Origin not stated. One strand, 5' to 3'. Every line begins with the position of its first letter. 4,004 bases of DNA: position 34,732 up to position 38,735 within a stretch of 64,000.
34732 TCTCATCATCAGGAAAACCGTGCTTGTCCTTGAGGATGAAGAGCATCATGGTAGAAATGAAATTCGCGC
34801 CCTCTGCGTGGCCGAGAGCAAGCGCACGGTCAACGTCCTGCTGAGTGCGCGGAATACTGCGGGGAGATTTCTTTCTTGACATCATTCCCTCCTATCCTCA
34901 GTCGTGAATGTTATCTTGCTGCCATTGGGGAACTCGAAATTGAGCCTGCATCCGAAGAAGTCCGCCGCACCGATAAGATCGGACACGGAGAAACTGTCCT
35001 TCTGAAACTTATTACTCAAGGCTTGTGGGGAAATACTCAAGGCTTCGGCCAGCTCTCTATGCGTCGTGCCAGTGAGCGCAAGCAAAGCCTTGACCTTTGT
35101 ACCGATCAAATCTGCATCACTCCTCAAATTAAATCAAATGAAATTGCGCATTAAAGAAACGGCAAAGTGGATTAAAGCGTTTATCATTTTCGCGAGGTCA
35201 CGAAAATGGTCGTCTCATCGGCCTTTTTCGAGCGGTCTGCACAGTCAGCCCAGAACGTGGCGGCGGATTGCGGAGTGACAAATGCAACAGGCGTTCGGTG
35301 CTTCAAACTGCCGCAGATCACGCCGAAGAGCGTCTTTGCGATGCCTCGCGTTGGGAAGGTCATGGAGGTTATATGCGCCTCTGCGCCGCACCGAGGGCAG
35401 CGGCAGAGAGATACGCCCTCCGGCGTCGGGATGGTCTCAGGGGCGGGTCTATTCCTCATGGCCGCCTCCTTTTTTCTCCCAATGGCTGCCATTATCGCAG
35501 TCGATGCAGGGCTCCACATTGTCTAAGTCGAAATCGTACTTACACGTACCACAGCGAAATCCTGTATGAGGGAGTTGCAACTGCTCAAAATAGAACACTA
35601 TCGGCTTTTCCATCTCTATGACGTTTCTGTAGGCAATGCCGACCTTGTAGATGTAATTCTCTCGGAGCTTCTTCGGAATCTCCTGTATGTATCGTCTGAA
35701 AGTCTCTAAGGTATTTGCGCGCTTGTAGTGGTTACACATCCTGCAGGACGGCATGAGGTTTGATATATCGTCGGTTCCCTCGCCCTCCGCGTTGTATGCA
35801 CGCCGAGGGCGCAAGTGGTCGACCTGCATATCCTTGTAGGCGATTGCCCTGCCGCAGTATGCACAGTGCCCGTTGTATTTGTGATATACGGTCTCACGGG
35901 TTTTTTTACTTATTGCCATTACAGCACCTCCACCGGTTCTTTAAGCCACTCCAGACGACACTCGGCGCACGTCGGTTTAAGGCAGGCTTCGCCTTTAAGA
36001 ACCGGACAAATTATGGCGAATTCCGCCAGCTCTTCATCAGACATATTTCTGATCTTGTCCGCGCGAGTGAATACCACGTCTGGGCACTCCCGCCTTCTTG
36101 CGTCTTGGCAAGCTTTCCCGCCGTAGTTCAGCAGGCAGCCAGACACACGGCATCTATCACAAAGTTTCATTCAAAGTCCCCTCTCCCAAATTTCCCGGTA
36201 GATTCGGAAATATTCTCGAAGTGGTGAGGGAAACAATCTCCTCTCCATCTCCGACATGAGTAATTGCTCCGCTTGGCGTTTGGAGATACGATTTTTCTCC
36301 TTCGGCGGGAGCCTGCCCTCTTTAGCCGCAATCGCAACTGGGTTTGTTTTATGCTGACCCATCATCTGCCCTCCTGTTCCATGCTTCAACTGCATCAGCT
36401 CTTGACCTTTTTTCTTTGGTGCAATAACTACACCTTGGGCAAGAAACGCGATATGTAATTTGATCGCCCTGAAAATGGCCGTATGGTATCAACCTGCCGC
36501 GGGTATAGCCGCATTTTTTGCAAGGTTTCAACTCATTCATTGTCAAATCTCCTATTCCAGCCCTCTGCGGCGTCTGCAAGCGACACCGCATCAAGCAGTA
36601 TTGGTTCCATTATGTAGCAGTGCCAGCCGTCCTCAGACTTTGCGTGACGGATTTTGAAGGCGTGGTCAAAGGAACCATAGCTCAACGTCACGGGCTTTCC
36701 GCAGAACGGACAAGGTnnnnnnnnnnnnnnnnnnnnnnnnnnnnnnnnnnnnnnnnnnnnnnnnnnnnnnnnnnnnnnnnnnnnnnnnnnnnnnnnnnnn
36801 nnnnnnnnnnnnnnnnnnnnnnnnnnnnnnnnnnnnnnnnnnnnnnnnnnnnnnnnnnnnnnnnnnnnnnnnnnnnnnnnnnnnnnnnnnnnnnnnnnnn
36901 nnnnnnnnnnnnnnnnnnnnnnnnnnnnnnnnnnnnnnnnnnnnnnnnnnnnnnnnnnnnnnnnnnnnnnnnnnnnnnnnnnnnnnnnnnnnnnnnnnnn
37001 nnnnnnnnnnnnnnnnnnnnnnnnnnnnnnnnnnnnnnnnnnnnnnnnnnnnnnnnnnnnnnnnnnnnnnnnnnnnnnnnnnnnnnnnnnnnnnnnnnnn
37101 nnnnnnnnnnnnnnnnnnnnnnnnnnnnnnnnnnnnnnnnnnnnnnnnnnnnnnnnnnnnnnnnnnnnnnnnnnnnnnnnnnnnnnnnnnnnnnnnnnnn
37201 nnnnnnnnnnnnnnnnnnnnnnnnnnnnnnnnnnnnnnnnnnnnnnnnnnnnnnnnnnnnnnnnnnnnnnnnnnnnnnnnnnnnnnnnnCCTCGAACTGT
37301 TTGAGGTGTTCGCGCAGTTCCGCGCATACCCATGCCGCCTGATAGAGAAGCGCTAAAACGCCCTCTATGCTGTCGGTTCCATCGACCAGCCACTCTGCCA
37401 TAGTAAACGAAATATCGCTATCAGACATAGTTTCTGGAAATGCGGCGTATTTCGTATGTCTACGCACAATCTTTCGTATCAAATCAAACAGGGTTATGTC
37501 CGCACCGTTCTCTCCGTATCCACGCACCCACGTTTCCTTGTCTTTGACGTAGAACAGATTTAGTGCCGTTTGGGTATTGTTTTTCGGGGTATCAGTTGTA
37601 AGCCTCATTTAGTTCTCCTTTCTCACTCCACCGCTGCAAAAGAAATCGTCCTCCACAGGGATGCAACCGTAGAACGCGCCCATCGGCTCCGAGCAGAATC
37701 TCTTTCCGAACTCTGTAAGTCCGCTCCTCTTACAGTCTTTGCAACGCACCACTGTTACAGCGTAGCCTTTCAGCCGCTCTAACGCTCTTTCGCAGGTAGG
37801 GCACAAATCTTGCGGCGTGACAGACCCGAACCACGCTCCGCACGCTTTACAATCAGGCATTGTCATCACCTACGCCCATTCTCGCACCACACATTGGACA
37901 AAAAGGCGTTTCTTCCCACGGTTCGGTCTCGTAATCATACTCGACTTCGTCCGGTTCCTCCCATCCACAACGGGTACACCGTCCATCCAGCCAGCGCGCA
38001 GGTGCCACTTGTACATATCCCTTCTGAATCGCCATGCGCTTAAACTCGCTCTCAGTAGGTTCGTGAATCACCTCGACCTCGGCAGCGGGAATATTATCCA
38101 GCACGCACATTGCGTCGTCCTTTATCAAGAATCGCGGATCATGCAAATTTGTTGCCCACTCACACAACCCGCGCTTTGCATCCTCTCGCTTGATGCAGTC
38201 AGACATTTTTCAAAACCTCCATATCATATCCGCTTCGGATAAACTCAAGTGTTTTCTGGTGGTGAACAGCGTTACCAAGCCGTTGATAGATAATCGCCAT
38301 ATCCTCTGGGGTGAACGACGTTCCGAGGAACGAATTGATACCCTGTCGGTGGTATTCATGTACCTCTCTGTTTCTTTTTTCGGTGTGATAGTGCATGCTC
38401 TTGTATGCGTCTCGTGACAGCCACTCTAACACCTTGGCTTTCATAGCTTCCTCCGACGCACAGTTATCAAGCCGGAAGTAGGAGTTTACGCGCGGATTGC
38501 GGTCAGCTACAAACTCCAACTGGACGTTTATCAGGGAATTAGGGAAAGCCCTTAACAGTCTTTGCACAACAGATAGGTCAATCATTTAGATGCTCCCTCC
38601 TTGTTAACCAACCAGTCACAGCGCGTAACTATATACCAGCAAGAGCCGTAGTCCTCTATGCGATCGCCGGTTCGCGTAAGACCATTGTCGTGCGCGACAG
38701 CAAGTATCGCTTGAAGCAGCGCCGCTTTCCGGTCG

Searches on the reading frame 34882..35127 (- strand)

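Call 64: search_protein_families(library=pfam, proteins=[window:34882-35127:-], max_evalue=0.01)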
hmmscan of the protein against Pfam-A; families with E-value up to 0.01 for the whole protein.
window:34882-35127:- (81 aa): 3 families
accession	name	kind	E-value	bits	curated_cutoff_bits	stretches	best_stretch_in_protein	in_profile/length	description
PF07022.19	Phage_CI_repr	-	0.00016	22.4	22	1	17-52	8-43/65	Bacteriophage CI repressor helix-turn-helix domain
PF01381.28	HTH_3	-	0.0008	19.8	23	1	13-62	2-52/55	Helix-turn-helix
PF20075.5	DUF6471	-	0.0078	16.5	26.8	0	12-60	9-62/65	Domain of unknown function (DUF6471)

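Call 90: search_protein_families(library=ncbifam, proteins=[window:34882-35127:-], max_evalue=0.01)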
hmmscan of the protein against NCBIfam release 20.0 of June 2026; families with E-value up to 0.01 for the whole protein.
window:34882-35127:- (81 aa): 0 families

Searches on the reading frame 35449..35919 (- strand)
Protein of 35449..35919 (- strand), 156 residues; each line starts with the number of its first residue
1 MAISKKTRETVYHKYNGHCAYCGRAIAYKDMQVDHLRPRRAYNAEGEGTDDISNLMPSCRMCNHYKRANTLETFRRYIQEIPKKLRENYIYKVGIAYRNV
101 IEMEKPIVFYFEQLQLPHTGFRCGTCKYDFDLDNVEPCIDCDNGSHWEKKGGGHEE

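Call 52: search_protein_families(library=pfam, proteins=[window:35449-35919:-], max_evalue=0.001)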
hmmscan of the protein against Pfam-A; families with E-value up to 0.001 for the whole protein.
window:35449-35919:- (156 aa): 2 families
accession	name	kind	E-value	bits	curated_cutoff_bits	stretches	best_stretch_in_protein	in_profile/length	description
PF01844.29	HNH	-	7.9e-10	39.2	21.4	1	19-66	1-44/47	HNH endonuclease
PF14279.12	HNH_5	-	1.1e-06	28.8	27.5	1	19-76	1-53/56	HNH endonuclease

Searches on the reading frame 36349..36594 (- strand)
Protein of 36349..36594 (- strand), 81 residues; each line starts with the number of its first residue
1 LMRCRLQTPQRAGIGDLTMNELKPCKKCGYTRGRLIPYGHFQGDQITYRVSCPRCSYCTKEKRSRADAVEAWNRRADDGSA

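Call 64: search_protein_families(library=pfam, proteins=[window:36349-36594:-], max_evalue=0.01)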
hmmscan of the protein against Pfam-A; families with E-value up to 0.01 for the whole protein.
window:36349-36594:- (81 aa): 1 family
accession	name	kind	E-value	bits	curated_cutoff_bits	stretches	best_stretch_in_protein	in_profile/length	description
PF14354.12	Lar_restr_allev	-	0.00025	21.7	28.6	1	21-76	2-58/58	Restriction alleviation protein Lar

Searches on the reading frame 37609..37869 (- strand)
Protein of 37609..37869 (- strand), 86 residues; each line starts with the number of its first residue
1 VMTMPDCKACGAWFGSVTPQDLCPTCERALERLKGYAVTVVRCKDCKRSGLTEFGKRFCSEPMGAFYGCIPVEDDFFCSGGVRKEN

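Call 64: search_protein_families(library=pfam, proteins=[window:37609-37869:-], max_evalue=0.01)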
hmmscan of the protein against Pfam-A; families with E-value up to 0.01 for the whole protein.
window:37609-37869:- (86 aa): 1 family
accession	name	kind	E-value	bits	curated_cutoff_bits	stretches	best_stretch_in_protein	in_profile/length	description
PF07191.17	Zn_ribbon_6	-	0.0004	20.8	25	1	6-47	18-56/67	Double zinc ribbon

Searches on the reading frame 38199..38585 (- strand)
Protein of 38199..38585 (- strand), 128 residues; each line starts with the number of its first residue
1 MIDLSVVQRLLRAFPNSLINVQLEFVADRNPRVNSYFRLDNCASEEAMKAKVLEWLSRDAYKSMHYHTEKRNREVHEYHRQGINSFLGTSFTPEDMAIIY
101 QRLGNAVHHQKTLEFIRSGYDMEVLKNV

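Call 52: search_protein_families(library=pfam, proteins=[window:38199-38585:-], max_evalue=0.001)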
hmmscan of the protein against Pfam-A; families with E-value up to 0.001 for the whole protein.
window:38199-38585:- (128 aa): 0 families

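Call 55: search_protein_families(library=phrogs, proteins=[window:38199-38585:-], max_evalue=0.0001)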
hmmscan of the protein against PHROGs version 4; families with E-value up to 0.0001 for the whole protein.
window:38199-38585:- (128 aa): 2 families
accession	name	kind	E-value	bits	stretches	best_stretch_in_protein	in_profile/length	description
phrog_7711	-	unknown function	1.2e-35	123.5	1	4-127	6-120/124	-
phrog_8205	-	unknown function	2e-06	28.7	1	8-117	58-159/169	-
